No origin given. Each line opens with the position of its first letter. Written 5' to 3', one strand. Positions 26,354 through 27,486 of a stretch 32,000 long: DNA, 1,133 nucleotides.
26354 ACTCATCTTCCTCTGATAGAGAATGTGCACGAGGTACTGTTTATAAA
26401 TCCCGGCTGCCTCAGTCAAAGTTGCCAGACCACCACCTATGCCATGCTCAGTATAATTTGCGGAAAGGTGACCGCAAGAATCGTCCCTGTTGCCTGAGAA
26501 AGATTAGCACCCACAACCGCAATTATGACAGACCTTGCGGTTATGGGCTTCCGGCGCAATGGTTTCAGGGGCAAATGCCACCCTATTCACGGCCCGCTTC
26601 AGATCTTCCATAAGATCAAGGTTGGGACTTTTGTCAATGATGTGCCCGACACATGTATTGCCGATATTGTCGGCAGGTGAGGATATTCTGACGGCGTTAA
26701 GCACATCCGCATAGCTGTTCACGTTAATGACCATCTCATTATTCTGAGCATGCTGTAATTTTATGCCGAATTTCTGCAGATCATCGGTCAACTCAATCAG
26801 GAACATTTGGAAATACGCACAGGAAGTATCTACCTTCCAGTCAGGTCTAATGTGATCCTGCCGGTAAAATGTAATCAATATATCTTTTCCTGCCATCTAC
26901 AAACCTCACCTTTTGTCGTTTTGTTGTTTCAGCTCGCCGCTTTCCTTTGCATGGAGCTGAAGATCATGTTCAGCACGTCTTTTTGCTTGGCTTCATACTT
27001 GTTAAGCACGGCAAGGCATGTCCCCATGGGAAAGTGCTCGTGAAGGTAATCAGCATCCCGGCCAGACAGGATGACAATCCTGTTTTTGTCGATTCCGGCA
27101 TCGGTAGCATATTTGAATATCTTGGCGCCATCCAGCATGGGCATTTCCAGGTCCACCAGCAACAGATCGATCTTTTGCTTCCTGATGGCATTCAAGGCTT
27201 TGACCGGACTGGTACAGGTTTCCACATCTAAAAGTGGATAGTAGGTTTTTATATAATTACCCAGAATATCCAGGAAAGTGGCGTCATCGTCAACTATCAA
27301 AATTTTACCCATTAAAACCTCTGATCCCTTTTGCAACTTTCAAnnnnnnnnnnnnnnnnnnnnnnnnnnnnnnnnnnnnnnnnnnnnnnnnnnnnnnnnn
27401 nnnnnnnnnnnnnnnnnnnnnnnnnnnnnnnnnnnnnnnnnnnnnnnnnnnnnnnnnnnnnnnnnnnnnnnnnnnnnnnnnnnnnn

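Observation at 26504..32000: Six-gene operon linking an MtrAB-type porin-cytochrome conduit to an ABC ATPase, a periplasmic binding protein, a receiver domain and a Cys-tailed orphan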

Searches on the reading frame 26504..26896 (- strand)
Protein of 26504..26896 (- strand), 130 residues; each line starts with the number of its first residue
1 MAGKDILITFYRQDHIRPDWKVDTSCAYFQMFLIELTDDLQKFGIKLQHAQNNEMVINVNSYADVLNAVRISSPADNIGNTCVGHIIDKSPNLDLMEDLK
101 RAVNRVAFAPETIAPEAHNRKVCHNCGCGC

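Call 3: search_protein_families(library=pfam, proteins=[window:26504-26896:-], max_evalue=0.01)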
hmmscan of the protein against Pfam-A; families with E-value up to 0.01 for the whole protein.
window:26504-26896:- (130 aa): 0 families

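Call 4: search_protein_families(library=ncbifam, proteins=[window:26504-26896:-], max_evalue=0.01)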
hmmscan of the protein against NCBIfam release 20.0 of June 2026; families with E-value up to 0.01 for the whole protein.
window:26504-26896:- (130 aa): 0 families

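Call 36: find_homologous_proteins(query=window:26504-26896:-, max_evalue=0.001)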
Query window:26504-26896:- (130 aa): 1097 proteins with E <= 0.001 among 1099 candidates; the best 120 are listed.
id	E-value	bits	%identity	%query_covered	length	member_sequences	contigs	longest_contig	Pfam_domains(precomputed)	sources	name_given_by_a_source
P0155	1.4e-80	286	97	100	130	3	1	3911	-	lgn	-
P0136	1.0e-76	273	92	100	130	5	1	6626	-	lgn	-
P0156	1.8e-73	263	88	100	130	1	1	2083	-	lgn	-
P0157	1.2e-72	260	89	100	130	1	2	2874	-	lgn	-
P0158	2.5e-65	236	78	100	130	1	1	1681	-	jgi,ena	-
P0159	2.3e-64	233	77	100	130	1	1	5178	-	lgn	-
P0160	3.7e-61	223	72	100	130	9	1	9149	-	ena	-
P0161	3.8e-60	220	72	100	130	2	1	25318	-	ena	-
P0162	8.1e-60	219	71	100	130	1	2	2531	-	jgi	jgi:hypothetical protein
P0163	1.1e-59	218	68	100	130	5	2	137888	-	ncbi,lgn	-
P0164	4.5e-59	216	70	100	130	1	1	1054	-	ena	-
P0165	6.5e-59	216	68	100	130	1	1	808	-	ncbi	-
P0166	6.8e-59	216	68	100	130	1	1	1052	-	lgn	-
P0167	1.0e-58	215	68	100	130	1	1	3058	-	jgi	jgi:hypothetical protein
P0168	1.3e-58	215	70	100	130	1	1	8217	-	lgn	-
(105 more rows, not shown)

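Call 49: predict_structure(alignment_id=A2)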
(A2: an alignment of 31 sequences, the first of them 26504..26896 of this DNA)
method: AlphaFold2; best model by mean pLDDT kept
length: 130 residues; sequences in the alignment: 31
mean_pLDDT: 86.4   pTM: 0.83
mean pLDDT of the five models: 86.4, 85.6, 85.2, 84.7, 83.9
residues with pLDDT >= 90: 78; 70-90: 35; 50-70: 5; < 50: 12
segments of 3 or more residues with pLDDT < 50: 118-122, 124-130
pLDDT, mean of each block of 10 residues (from residue 1): 86 89 91 98 96 91 91 90 88 94 96 69 45
secondary structure, 60 per line:
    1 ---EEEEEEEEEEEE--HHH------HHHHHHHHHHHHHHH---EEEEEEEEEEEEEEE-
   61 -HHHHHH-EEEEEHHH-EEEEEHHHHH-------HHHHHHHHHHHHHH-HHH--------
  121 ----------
elements in order: E4-15 H27-41 E45-59 H62-67 E69-73 E78-82 H83-87 H95-108

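Call 52: fold_search(model_id=the predicted structure, library=pdb)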
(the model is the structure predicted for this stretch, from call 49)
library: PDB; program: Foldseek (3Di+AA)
matches with E <= 10: 850; with E <= 0.001: 0
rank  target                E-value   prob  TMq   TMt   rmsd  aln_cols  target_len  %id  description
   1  5crg_A                4.7e-02  0.51  0.28  0.13   7.5        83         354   13  Human skeletal calsequestrin, D210G mutant high-calcium complex (released 2015-10-07)
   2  5c53_B                4.7e-02  0.30  0.27  0.13   7.8       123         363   10  Probing the Structural and Molecular Basis of Nucleotide Selectivity by Human Mitochondrial DNA Polymerase gamma (released 2016-01-27)
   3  3ec3_B                7.4e-02  0.80  0.42  0.26   6.9       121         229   12  Crystal structure of the bb fragment of ERp72 (released 2009-04-14)
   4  5crh_B                9.0e-02  0.38  0.28  0.12   7.4        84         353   11  Human skeletal calsequestrin, M53T mutant high-calcium complex (released 2015-10-07)
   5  2obk_A                9.0e-02  0.35  0.29  0.38   6.2       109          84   14  X-Ray structure of the putative Se binding protein from Pseudomonas fluorescens. Northeast Structural Genomics Consort (released 2007-01-02)
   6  7f05_D                1.0e-01  0.30  0.20  0.09   4.5        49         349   16  Crystal structure of human cardiac calsequestrin bound with calcium (released 2022-06-08)
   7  5kn2_C                1.0e-01  0.30  0.25  0.11   7.4        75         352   15  Native bovine skeletal calsequestrin, high-Ca2+ form (released 2016-10-05)
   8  4ztu_B                1.0e-01  0.21  0.27  0.13   7.8       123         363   10  Structural basis for processivity and antiviral drug toxicity in human mitochondrial DNA replicase (released 2015-09-23)
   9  5kn1_A                1.2e-01  0.33  0.27  0.13   7.5        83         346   14  Recombinant bovine skeletal calsequestrin, high-Ca2+ form (released 2016-10-05)
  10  5crh_A                1.2e-01  0.33  0.28  0.12   7.4        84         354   11  Human skeletal calsequestrin, M53T mutant high-calcium complex (released 2015-10-07)
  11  5kn1_B                1.2e-01  0.28  0.24  0.11   7.5        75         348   15  Recombinant bovine skeletal calsequestrin, high-Ca2+ form (released 2016-10-05)
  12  6yj4_S                1.2e-01  0.69  0.37  0.51   5.0       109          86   10  Structure of Yarrowia lipolytica complex I at 2.7 A (released 2020-08-12)
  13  4nwy_B                1.2e-01  0.54  0.36  0.39   6.9       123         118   10  Crystal structure of the b' domain of human protein disulfide isomerase-like protein of the testis (PDILT) (released 2014-04-02)
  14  6i1c_B                1.2e-01  0.51  0.33  0.40   6.5       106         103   11  Crystal structure of Chlamydomonas reinhardtii thioredoxin f2 (released 2018-12-05)
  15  7f05_B                1.2e-01  0.23  0.24  0.11   7.3        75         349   13  Crystal structure of human cardiac calsequestrin bound with calcium (released 2022-06-08)
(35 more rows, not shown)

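Call 96: search_protein_representatives(alignment_id=A2)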
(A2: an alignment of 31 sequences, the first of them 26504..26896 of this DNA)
Query: 31 sequences, 130 profile positions. Proteins with E-value up to 0.001 (for the whole library): 21; up to 1e-10: 14; up to 1e-30: 4. The best 21 are listed.
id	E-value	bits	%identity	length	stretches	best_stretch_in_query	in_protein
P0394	4.6e-45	169.3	-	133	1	3-130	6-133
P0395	3.2e-38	147.1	-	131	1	3-130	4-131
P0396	3.0e-37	144.0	-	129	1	3-130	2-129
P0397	2.6e-33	131.2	-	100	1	1-100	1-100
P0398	1.5e-29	119.1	-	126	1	4-130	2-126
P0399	8.7e-26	106.9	-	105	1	1-78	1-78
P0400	2.9e-21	92.3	-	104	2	1-88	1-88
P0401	1.9e-18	83.2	-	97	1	3-92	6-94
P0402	2.1e-18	83.1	-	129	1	3-130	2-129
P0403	4.8e-18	81.9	-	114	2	3-82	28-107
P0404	4.9e-17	78.6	-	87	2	93-130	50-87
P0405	1.3e-13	67.5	-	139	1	3-97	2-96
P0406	9.0e-13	64.8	-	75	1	91-130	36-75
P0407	6.9e-11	58.7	-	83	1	3-82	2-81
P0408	1.6e-09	54.3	-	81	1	4-61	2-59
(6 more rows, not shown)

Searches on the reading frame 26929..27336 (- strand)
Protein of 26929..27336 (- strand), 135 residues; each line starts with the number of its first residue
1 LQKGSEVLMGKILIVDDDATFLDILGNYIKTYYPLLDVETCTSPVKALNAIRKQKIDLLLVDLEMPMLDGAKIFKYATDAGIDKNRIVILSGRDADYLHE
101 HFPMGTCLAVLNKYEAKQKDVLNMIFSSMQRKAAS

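Call 3: search_protein_families(library=pfam, proteins=[window:26929-27336:-], max_evalue=0.01)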
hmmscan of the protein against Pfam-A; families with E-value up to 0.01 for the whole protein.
window:26929-27336:- (135 aa): 2 families
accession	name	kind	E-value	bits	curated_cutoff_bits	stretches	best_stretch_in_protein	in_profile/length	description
PF00072.30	Response_reg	-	1.4e-13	51.5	30.2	1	12-101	1-88/111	Response regulator receiver domain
PF21194.3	TadZ-like_ARD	-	0.0011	19.7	27.4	1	11-66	4-60/108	TadZ-like, receiver domain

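Call 4: search_protein_families(library=ncbifam, proteins=[window:26929-27336:-], max_evalue=0.01)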
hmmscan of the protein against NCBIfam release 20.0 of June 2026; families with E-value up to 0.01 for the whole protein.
window:26929-27336:- (135 aa): 64 families (the best 25 are shown)
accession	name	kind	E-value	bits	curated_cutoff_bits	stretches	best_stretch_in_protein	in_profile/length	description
NF007969.0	PRK10693.1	equivalog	3.3e-10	39.5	329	1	8-91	5-87/337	two-component system response regulator RssB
TIGR02875.1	spore_0_A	equivalog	3.4e-10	39.6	200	1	11-93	4-87/262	sporulation transcription factor Spo0A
NF001965.0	PRK00742.1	subfamily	2.3e-09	36.9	293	1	11-75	5-69/357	chemotaxis-specific protein-glutamate methyltransferase CheB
NF045717.1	DVU0259_DivK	exception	6.4e-09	36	160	1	10-124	3-111/117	DVU0259 family response regulator domain-containing protein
NF053512.1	nitric_RR_NosR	exception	1.7e-08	34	400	1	12-89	1-76/422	response regulator c-di-GMP phosphodiesterase, NosR family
NF011874.0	PRK15347.1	equivalog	5.2e-08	31.4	852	1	11-75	692-754/921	two component system sensor kinase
NF011695.0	PRK15115.1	equivalog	1.8e-07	30.3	763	1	11-76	8-71/445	two-component system response regulator GlrR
NF046022.1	RespRegCpdRBruc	equivalog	3.2e-07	30.3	180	1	9-100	1-89/120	cell cycle two-component system response regulator CpdR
NF009206.0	PRK12555.1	subfamily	3.4e-07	29.6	342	1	11-74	2-65/340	chemotaxis-specific protein-glutamate methyltransferase CheB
NF011896.0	PRK15369.1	equivalog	4.3e-07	29.8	242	1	10-113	4-107/211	two component system response regulator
NF007135.0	PRK09581.1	equivalog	4.4e-07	29.1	474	1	9-75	2-66/457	PleD family two-component system response regulator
NF052445.1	RespRegMctR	equivalog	8.6e-07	28.6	300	1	11-95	3-86/205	two-component system response regulator MctR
NF008677.0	PRK11697.1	equivalog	9e-07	28.5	246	1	11-74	3-66/238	two-component system response regulator BtsR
NF052574.1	HisKinEspCMyxo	equivalog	1.6e-06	26.6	1200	1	9-93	665-748/785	serine histidine kinase EspC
NF008318.0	PRK11107.1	equivalog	3e-06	25.6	890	1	8-78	666-734/920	two-component sensor histidine kinase BarA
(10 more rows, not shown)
